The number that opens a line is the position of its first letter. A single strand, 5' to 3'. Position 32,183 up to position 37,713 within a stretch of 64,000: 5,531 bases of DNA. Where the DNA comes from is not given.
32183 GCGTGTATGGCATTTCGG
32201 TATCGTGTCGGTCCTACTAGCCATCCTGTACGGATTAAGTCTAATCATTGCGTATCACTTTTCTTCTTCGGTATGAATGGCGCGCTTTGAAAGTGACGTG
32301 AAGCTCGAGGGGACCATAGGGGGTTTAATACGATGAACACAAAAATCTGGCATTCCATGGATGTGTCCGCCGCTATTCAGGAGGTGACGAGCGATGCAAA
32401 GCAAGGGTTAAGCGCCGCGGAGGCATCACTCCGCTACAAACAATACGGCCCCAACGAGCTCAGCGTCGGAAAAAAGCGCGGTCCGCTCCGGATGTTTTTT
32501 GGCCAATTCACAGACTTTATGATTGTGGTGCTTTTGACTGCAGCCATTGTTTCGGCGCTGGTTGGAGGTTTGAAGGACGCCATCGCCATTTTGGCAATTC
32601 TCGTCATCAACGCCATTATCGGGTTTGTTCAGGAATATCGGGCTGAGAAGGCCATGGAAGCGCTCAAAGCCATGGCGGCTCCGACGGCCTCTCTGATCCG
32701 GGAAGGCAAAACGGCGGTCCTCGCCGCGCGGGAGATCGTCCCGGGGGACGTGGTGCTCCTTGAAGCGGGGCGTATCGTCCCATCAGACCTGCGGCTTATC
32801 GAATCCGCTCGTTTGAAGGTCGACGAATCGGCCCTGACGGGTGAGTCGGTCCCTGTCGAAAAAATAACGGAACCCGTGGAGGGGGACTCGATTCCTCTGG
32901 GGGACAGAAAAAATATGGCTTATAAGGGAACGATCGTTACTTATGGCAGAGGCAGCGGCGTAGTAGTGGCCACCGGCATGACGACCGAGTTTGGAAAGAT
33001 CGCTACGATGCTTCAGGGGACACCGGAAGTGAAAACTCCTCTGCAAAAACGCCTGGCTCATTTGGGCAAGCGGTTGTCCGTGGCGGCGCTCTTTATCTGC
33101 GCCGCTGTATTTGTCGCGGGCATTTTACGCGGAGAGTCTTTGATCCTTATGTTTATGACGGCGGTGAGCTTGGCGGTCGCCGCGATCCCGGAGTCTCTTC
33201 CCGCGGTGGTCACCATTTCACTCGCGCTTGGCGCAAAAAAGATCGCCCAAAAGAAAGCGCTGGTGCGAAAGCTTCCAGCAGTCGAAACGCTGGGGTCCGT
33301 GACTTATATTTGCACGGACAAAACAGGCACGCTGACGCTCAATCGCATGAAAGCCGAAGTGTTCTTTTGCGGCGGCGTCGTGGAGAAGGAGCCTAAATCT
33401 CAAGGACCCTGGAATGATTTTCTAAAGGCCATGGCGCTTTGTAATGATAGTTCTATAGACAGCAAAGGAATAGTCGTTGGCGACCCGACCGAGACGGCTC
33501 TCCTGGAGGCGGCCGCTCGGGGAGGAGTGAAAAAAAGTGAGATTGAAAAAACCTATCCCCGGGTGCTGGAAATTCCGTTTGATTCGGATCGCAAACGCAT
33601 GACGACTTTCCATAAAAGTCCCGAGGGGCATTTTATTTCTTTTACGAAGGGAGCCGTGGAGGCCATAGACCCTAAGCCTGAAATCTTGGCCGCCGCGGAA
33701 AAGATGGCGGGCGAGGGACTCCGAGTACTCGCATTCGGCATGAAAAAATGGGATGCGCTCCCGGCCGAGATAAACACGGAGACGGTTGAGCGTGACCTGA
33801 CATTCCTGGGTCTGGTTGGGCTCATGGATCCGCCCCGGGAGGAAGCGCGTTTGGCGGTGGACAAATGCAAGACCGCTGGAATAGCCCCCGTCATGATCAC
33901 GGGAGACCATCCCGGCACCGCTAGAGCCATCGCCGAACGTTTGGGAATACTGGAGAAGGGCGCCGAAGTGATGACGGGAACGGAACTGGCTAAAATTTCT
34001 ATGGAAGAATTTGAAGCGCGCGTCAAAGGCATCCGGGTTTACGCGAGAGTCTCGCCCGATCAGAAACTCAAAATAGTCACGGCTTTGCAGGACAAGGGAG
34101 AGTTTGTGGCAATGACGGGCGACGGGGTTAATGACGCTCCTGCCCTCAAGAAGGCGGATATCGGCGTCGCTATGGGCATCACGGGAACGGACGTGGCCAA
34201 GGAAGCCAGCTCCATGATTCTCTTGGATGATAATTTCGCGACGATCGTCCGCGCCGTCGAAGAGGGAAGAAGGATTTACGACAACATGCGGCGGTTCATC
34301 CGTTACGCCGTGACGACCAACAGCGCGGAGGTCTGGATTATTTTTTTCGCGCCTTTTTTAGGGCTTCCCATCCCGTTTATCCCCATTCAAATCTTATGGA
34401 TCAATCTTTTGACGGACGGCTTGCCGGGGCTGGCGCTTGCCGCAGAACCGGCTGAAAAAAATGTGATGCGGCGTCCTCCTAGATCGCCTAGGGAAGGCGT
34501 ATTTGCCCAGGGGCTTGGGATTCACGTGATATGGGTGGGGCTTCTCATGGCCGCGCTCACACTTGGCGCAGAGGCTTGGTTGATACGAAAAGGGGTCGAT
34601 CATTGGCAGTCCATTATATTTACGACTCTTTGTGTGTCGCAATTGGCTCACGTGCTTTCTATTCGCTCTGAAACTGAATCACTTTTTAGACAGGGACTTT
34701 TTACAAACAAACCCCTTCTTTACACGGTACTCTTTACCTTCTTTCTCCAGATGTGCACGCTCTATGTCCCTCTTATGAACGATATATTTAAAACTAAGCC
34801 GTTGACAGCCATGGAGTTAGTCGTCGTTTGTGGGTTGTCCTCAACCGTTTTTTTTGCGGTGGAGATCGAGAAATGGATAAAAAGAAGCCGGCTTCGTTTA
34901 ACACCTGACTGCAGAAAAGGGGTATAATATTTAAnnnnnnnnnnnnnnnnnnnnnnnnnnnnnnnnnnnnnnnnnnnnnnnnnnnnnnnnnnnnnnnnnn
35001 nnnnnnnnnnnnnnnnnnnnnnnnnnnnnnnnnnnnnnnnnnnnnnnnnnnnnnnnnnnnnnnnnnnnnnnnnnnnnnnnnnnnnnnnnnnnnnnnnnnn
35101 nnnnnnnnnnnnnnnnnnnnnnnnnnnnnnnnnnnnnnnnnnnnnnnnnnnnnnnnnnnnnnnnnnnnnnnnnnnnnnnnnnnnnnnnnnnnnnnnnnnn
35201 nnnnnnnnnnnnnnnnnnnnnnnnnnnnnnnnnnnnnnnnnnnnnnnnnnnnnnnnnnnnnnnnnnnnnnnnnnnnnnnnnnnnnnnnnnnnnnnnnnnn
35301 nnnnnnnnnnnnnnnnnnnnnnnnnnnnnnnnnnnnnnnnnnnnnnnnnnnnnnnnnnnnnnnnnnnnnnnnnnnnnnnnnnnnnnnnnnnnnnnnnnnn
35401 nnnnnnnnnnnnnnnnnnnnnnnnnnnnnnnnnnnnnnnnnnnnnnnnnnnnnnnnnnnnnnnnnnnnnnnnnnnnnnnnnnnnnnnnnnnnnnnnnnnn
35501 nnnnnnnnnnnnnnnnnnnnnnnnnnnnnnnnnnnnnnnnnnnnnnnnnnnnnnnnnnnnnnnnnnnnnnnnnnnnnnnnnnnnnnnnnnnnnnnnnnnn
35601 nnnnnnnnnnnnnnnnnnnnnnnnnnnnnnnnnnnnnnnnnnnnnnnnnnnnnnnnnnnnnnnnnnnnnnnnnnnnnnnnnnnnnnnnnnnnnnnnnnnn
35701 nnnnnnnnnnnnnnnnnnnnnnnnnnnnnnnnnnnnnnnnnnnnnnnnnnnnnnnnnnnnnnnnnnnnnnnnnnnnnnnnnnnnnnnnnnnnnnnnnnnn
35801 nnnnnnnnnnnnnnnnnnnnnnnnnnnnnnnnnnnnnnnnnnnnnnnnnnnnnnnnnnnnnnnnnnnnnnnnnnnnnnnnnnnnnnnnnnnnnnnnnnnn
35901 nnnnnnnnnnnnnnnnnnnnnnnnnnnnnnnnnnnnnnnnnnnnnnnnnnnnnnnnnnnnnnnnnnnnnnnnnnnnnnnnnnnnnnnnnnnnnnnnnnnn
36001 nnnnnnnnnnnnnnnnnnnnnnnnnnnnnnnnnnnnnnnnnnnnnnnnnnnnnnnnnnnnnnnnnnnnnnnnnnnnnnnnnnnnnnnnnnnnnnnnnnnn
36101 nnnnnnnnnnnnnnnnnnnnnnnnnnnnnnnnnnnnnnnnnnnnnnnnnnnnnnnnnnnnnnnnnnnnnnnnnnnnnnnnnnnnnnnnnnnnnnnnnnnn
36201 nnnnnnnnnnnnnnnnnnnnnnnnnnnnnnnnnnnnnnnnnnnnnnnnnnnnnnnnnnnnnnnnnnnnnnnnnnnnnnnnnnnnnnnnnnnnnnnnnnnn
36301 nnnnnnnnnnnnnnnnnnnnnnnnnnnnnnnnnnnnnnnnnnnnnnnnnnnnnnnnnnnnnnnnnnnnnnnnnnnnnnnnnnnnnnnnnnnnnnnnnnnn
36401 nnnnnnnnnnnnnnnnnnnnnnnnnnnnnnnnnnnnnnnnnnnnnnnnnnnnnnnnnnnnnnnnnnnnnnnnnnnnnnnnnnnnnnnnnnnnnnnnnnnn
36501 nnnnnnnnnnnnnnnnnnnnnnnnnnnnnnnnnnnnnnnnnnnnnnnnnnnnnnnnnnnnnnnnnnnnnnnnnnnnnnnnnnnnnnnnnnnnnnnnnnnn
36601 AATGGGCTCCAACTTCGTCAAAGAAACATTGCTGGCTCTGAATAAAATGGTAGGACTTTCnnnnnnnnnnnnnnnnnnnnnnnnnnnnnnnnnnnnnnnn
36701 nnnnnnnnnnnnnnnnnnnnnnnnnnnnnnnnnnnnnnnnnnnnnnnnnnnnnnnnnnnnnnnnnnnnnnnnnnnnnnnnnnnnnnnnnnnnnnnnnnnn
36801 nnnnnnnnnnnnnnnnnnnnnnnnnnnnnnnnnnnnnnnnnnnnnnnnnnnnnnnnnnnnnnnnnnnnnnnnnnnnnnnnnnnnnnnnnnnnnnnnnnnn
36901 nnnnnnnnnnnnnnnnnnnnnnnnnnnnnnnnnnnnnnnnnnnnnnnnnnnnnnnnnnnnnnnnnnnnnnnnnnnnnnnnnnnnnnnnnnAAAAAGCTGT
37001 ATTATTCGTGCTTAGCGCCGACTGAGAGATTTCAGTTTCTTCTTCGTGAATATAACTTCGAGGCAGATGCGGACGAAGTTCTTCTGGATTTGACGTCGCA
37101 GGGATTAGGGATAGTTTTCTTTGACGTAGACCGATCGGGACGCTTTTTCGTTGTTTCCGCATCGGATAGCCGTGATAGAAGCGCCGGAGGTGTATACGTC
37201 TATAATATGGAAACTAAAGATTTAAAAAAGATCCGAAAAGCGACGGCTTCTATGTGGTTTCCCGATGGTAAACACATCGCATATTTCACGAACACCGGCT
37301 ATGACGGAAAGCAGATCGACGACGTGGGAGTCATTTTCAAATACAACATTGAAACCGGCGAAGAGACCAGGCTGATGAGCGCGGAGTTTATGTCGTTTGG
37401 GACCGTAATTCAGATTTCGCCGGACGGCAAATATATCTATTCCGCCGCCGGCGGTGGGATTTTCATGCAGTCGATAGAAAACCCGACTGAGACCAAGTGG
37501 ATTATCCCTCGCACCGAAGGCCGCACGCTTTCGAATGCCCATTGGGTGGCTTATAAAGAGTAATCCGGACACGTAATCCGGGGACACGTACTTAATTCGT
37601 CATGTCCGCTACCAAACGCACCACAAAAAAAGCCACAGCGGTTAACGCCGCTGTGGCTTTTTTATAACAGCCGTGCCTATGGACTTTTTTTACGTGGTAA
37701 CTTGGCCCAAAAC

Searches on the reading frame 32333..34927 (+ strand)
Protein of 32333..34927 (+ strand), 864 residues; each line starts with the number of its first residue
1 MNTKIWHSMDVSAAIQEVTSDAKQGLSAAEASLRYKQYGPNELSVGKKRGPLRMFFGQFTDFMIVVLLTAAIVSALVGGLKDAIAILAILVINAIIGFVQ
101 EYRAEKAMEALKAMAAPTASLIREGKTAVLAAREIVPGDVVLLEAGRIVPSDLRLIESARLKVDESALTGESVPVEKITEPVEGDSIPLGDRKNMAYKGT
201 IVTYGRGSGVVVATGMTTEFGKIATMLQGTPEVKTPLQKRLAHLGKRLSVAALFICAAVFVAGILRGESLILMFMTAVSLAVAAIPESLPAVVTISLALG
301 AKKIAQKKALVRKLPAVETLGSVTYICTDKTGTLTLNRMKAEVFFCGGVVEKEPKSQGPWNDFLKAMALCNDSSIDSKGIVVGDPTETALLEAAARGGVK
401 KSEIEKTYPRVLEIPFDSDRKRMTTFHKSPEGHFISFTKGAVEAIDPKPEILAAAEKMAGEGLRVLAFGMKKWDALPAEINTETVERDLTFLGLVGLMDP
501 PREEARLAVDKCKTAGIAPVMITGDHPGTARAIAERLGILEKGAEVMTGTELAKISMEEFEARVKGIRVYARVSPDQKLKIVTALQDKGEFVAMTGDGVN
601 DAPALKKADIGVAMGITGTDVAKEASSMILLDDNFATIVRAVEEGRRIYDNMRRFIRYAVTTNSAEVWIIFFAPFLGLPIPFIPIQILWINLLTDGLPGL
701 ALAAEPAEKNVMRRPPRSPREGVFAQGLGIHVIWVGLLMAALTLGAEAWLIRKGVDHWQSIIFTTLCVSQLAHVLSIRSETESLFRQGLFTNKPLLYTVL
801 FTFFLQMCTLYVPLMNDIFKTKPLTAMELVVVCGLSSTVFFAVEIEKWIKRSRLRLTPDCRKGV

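Call 70: search_protein_families(library=pfam, proteins=[window:32333-34927:+])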
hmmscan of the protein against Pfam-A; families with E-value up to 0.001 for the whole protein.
window:32333-34927:+ (864 aa): 6 families
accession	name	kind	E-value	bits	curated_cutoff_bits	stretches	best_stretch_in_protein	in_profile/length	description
PF00689.26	Cation_ATPase_C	-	2.6e-55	187.3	27.3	1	679-849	1-175/175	Cation transporting ATPase, C-terminus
PF00122.25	E1-E2_ATPase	-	1.4e-52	178.3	28.1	1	114-307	2-181/181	E1-E2 ATPase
PF13246.12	Cation_ATPase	-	4.7e-21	75.1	21.7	1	368-445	1-84/91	Cation transport ATPase (P-type)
PF00690.31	Cation_ATPase_N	-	1.4e-20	73.2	20.4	1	6-74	1-69/69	Cation transporter/ATPase, N-terminus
PF00702.32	Hydrolase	-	1.1e-17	65.6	26.4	1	326-609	4-191/191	haloacid dehalogenase-like hydrolase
PF08282.18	Hydrolase_3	-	0.00069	19.9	20.9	0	590-639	204-252/255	haloacid dehalogenase-like hydrolase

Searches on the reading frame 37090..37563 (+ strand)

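Call 70: search_protein_families(library=pfam, proteins=[window:37090-37563:+])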
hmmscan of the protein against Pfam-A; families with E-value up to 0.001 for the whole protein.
window:37090-37563:+ (157 aa): 1 family
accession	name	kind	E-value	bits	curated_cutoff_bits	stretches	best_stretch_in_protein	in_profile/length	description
PF07676.18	PD40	-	0.00012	22.4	20.9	0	53-73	13-32/38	WD40-like Beta Propeller Repeat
